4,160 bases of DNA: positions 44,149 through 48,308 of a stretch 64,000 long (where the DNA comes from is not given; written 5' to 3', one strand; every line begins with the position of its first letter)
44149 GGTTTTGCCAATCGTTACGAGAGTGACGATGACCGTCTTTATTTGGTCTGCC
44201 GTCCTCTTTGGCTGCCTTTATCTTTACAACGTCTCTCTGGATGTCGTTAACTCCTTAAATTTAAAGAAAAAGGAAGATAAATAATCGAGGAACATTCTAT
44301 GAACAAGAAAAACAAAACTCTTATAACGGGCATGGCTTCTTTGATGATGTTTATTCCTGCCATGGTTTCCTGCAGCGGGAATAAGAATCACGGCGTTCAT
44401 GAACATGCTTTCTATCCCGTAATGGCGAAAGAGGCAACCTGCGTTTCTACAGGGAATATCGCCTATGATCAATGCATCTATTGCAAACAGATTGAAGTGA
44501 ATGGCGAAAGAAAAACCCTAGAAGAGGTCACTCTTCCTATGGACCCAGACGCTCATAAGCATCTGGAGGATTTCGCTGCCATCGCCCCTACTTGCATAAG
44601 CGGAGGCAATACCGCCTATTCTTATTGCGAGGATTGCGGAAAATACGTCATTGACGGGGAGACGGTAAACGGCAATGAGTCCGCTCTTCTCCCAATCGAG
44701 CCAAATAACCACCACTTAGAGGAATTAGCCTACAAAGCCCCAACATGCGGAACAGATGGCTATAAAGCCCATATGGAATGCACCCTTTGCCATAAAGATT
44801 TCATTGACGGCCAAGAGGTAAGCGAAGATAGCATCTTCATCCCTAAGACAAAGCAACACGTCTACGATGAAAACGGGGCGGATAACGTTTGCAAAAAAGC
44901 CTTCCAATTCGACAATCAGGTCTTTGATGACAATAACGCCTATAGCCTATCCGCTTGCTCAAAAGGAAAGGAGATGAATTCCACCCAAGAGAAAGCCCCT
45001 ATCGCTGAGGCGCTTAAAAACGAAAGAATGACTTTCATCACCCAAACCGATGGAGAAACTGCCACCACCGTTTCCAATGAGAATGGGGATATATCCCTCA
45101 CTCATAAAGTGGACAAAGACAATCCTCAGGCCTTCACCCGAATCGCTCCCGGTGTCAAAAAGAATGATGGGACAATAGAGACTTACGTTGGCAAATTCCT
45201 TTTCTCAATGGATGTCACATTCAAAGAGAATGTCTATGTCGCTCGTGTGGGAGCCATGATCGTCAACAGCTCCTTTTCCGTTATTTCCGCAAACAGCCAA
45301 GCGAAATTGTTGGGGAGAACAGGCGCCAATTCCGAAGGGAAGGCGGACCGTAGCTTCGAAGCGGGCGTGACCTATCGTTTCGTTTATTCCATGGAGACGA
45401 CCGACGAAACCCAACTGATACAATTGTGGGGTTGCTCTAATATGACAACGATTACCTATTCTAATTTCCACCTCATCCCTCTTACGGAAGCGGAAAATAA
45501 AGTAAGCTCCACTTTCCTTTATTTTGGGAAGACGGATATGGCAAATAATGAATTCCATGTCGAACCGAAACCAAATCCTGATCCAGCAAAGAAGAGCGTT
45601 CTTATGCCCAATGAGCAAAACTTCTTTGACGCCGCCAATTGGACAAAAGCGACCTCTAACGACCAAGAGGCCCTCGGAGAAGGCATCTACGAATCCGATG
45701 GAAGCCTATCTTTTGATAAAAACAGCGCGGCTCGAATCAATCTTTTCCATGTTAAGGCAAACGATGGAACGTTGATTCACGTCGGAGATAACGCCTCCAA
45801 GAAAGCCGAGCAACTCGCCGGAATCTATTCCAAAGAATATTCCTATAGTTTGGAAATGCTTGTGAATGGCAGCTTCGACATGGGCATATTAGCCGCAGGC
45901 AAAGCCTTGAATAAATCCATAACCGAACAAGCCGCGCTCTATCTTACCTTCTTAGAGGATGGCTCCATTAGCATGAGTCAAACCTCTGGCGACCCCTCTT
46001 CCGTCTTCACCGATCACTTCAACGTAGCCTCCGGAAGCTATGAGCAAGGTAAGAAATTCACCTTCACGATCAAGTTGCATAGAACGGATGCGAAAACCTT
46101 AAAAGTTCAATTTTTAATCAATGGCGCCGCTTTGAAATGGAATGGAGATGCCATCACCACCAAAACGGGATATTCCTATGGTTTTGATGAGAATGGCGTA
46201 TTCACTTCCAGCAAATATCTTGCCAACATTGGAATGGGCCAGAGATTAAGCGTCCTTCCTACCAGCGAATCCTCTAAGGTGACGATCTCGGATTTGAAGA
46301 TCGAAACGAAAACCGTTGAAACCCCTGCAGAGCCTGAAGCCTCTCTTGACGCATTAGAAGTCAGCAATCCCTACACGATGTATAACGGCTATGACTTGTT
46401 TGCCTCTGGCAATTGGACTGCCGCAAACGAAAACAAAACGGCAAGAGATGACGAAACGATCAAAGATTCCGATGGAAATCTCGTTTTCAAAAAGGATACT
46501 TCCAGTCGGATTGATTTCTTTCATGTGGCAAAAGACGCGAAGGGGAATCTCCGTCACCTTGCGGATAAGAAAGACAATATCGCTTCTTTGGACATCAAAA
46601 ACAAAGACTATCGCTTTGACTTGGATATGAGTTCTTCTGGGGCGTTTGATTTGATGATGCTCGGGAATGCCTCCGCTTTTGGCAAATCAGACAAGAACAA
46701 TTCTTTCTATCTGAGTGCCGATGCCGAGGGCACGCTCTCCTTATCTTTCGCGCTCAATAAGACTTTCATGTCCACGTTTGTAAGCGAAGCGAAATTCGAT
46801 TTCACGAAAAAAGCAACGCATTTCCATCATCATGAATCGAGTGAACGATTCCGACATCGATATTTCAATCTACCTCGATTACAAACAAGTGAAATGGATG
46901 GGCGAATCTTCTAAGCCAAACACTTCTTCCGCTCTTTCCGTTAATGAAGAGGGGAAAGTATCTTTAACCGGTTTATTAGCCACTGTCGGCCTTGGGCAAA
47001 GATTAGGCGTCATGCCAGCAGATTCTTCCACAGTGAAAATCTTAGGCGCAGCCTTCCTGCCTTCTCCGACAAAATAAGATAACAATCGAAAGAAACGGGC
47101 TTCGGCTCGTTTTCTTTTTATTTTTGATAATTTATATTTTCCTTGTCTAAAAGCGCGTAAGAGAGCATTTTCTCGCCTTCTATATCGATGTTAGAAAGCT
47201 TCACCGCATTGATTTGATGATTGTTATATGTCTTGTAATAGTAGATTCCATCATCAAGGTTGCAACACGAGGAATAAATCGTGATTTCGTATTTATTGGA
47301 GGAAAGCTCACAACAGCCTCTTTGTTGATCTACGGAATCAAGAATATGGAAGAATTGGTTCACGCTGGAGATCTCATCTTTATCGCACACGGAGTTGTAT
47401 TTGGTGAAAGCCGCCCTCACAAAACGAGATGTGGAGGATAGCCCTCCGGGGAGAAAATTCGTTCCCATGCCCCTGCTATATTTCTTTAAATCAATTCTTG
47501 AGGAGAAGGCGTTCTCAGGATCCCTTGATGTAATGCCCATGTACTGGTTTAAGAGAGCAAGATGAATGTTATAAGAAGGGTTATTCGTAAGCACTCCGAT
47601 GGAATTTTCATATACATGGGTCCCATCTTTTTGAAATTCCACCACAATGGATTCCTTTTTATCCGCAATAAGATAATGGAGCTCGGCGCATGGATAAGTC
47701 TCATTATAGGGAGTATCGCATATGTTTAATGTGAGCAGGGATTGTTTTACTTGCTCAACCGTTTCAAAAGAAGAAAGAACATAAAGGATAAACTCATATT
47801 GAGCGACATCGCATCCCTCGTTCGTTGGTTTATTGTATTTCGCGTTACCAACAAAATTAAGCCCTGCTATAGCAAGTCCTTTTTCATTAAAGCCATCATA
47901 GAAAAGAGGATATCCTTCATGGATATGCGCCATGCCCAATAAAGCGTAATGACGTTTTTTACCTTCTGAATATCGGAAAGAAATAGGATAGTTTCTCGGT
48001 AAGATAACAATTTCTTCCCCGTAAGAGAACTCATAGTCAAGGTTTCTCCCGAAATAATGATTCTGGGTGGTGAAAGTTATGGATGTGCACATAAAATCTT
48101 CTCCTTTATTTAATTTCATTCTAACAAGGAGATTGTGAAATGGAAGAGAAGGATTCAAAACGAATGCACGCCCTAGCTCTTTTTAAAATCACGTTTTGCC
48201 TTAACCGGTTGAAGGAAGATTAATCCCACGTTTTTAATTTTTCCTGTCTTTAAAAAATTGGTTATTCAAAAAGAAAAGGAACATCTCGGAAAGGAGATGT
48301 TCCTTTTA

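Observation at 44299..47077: Large Cys-repeat surface lipoprotein interrupted at an in-gene A6 homopolymer, a candidate phase-variation switch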

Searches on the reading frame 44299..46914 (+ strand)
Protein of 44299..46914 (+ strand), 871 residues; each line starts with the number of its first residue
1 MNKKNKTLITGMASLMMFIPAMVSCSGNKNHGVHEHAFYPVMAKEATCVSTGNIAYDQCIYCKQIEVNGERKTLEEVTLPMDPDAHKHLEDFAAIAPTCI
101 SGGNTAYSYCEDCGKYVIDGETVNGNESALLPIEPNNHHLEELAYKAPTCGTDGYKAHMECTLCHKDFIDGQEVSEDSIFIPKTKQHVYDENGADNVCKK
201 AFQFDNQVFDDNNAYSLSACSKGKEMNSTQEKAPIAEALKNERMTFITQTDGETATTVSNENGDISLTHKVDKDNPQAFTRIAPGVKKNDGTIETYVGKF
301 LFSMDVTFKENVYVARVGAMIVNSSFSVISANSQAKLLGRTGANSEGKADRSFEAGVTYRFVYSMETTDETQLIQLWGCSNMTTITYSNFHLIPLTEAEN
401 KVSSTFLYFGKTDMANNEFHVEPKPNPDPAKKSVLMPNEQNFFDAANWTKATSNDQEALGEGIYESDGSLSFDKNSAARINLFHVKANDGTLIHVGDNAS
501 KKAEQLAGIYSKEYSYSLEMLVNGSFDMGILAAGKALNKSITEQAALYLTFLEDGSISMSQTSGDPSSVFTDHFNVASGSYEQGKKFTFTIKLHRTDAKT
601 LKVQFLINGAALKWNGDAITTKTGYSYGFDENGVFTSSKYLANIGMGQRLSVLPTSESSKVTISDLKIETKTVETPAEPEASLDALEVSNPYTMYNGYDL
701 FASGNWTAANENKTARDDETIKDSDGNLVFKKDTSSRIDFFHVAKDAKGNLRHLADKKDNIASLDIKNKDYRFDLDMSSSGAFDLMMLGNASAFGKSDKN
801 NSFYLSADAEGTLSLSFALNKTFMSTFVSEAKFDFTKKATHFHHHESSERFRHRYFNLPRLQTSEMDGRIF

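Call 18: find_encoding_contigs(protein=window:44299-46914:+, flank=5000, max_places=10)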
Protein window:44299-46914:+ (871 aa): 5 contigs read that carry it; 1 place shown.
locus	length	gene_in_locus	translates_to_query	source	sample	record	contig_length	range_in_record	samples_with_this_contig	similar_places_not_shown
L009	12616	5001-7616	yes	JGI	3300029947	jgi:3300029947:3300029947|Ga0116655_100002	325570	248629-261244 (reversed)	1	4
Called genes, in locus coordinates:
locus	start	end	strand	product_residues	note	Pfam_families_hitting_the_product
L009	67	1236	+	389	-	-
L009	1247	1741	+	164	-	-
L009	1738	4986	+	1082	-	PF01915:Glyco_hydro_3_C, PF14310:Fn3-like, PF00933:Glyco_hydro_3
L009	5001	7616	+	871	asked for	-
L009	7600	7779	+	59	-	-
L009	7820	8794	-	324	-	PF02275:CBAH, PF03417:AAT (faint)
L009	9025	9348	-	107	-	PF21621:MPI_cupin_dom (weak), PF07883:Cupin_2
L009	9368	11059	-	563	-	-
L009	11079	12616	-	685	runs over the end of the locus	PF02368:Big_2 (weak)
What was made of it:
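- This was not verified, because call 18 showed only the JGI contig. The 325-kb contig suggests good coverage (call 18).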

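Call 20: list_cluster_members(proteins=[window:44299-46914:+, P0001, P0005])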
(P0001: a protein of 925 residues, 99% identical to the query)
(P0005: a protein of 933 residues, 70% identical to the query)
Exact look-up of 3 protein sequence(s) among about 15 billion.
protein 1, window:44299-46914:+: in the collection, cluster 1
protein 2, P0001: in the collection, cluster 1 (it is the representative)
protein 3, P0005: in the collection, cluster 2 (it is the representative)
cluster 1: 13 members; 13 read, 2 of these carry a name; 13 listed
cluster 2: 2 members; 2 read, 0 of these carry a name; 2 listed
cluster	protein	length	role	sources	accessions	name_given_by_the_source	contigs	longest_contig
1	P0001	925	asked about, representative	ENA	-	-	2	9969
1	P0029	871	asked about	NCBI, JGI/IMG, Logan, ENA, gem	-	-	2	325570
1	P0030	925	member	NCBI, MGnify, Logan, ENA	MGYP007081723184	FL=1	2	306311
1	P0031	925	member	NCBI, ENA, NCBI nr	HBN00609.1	MAG TPA: hypothetical protein DD384_05265 [Firmicutes bacterium] | hypothetical protein [Bacillota bacterium]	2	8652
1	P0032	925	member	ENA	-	-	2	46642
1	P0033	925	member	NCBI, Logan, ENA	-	-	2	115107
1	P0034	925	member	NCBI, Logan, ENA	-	-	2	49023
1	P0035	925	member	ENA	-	-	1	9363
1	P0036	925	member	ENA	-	-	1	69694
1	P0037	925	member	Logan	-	-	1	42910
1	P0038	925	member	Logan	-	-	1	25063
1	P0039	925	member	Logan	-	-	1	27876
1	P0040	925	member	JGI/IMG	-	-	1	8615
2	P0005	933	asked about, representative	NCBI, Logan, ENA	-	-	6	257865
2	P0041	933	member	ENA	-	-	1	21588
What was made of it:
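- On SSR/homopolymer phase-variable (contingency) gene: Only one of 13 distinct conspecific protein alleles is out of frame (call 20).
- Twelve of 13 distinct sequences in the >=90% identity cluster are 925 aa. Only the window's allele is 871 aa (call 20). The same 871-aa product is on record from JGI/IMG and from Logan (call 20). The identical 871-aa product is also listed from Logan (call 20), which I take to be a separate assembly of public reads.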

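Call 25: find_encoding_contigs(protein=P0031, flank=3000, max_places=4)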
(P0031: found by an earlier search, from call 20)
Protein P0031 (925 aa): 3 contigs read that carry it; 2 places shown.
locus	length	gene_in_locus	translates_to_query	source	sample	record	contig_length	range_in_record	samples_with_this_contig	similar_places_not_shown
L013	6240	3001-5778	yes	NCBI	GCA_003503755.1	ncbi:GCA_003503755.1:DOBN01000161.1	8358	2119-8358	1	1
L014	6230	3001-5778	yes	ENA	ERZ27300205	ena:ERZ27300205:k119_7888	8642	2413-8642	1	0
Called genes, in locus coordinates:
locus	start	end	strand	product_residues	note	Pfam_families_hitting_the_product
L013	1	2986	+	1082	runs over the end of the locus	PF01915:Glyco_hydro_3_C, PF14310:Fn3-like, PF00933:Glyco_hydro_3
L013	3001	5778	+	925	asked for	-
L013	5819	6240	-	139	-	PF02275:CBAH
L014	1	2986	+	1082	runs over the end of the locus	PF01915:Glyco_hydro_3_C, PF14310:Fn3-like, PF00933:Glyco_hydro_3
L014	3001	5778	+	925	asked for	-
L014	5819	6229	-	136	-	?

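Call 26: find_encoding_contigs(protein=P0040, flank=3000, max_places=4)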
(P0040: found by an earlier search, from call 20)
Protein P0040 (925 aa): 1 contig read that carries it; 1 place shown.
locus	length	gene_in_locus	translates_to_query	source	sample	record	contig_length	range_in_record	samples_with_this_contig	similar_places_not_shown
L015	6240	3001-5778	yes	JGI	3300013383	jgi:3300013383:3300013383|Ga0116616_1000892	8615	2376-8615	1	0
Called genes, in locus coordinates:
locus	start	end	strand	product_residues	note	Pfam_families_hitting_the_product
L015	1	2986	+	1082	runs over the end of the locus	PF01915:Glyco_hydro_3_C, PF14310:Fn3-like, PF00933:Glyco_hydro_3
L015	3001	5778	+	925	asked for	-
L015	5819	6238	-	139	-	PF02275:CBAH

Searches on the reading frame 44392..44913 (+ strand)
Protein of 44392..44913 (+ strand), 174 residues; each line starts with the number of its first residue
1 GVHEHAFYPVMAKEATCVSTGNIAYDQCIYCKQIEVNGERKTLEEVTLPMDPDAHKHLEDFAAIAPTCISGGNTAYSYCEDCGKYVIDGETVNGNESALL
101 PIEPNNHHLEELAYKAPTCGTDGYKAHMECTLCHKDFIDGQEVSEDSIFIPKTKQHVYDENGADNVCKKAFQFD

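Call 48: search_solved_structures(query=window:44392-44913:+, max_evalue=1)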
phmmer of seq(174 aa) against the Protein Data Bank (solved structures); distinct sequences matched with E-value up to 1: 3.
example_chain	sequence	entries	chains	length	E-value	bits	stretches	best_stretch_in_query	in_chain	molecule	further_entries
9qa6_A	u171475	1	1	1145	0.0017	21.6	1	55-89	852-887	IgA protease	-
1yu6_C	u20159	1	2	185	0.0077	19.5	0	116-144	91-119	Ovomucoid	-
1z7k_B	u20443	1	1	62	0.25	14.5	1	116-144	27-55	Ovomucoid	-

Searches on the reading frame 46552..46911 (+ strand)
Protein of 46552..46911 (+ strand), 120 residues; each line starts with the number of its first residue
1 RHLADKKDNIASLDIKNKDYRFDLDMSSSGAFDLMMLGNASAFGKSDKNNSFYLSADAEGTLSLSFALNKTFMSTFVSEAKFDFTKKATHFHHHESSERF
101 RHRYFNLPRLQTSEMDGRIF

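Call 53: find_homologous_proteins(query=window:46552-46911:+, max_evalue=0.001)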
Query seq(120 aa): 7 candidates shared short words with the query, none scored E <= 0.001.
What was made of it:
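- Tried and rejected: Protein search with the out-of-frame tail, to find other frameshifted alleles (call 53).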

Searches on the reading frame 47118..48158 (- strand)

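Call 6: search_protein_families(library=pfam, proteins=[window:47118-48158:-], max_evalue=0.01)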
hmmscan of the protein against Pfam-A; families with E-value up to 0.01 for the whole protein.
window:47118-48158:- (346 aa): 2 families
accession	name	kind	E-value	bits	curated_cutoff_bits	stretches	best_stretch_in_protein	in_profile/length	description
PF02275.23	CBAH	-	5.3e-94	315.8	20.4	1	24-331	1-313/316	Linear amide C-N hydrolases, choloylglycine hydrolase family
PF03417.21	AAT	-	1.2e-05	25.6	23.2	1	32-286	5-181/225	Acyl-coenzyme A:6-aminopenicillanic acid acyl-transferase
